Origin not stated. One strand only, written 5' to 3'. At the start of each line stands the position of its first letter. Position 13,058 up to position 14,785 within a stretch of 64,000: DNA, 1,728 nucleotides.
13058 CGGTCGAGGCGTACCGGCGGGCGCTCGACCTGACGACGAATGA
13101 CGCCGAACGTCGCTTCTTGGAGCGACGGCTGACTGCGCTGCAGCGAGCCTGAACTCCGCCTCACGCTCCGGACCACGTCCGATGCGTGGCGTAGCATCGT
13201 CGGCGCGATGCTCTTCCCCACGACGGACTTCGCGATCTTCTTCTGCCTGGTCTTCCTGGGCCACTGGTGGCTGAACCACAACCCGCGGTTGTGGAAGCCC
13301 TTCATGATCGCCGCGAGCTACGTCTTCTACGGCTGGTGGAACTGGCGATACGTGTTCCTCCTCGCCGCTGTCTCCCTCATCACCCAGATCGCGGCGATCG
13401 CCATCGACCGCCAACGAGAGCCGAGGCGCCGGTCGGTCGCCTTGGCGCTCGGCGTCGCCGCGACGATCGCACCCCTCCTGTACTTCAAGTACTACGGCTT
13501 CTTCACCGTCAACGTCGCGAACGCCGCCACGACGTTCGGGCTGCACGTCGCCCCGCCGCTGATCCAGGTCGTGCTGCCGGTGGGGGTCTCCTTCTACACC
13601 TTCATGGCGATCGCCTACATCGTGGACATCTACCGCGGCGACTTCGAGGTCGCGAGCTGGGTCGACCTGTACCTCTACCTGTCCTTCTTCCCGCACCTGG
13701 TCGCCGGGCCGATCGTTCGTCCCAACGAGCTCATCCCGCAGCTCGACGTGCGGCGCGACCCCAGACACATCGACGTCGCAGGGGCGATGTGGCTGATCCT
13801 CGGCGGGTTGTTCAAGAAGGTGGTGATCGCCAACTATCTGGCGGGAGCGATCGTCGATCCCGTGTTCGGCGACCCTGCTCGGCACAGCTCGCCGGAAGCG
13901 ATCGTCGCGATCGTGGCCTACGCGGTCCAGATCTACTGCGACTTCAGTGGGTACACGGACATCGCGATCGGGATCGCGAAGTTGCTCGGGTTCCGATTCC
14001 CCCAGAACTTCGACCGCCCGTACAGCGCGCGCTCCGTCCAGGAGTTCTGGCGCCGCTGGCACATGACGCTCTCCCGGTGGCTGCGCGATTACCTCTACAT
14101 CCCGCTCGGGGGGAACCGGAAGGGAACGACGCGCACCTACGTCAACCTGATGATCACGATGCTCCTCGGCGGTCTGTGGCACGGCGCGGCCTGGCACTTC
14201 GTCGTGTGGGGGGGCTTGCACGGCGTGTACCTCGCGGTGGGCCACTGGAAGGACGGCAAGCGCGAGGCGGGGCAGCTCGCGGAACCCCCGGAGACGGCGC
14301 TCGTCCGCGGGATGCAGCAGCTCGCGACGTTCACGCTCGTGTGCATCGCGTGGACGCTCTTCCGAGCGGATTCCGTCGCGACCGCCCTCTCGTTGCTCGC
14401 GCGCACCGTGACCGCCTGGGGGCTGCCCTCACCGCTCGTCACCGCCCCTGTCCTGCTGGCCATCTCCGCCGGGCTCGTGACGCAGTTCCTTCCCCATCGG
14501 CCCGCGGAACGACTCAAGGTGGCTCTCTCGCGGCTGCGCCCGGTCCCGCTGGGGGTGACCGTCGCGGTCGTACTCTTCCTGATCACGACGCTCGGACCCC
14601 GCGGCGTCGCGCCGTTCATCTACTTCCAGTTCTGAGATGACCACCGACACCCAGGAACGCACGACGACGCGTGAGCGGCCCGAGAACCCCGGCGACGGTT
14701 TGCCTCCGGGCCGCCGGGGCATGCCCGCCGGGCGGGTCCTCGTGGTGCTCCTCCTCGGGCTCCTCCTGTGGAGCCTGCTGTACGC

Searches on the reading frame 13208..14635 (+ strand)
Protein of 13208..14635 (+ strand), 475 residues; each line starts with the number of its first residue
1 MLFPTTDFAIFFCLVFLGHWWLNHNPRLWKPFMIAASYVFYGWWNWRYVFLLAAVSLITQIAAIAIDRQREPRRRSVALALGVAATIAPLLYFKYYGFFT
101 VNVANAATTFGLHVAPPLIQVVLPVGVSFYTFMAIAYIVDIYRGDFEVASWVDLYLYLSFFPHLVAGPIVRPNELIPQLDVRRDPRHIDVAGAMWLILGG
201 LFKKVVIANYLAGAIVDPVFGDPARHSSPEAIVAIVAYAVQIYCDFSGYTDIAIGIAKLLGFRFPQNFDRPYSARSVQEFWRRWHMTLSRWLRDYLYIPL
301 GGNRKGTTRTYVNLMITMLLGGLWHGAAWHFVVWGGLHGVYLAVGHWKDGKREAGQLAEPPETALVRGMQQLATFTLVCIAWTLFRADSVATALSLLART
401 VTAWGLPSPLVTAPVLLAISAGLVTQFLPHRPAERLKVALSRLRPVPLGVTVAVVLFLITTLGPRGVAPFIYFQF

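Call 3: search_protein_families(library=pfam, proteins=[window:13208-14635:+], max_evalue=0.01)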
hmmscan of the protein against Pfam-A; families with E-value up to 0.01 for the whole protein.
window:13208-14635:+ (475 aa): 2 families
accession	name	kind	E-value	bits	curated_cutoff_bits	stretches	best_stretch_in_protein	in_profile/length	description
PF03062.24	MBOAT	-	7.2e-28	98.3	27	1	147-344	77-293/337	MBOAT, membrane-bound O-acyltransferase family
PF13813.11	MBOAT_2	-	5.7e-07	30.2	25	1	265-328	2-67/85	Membrane bound O-acyl transferase family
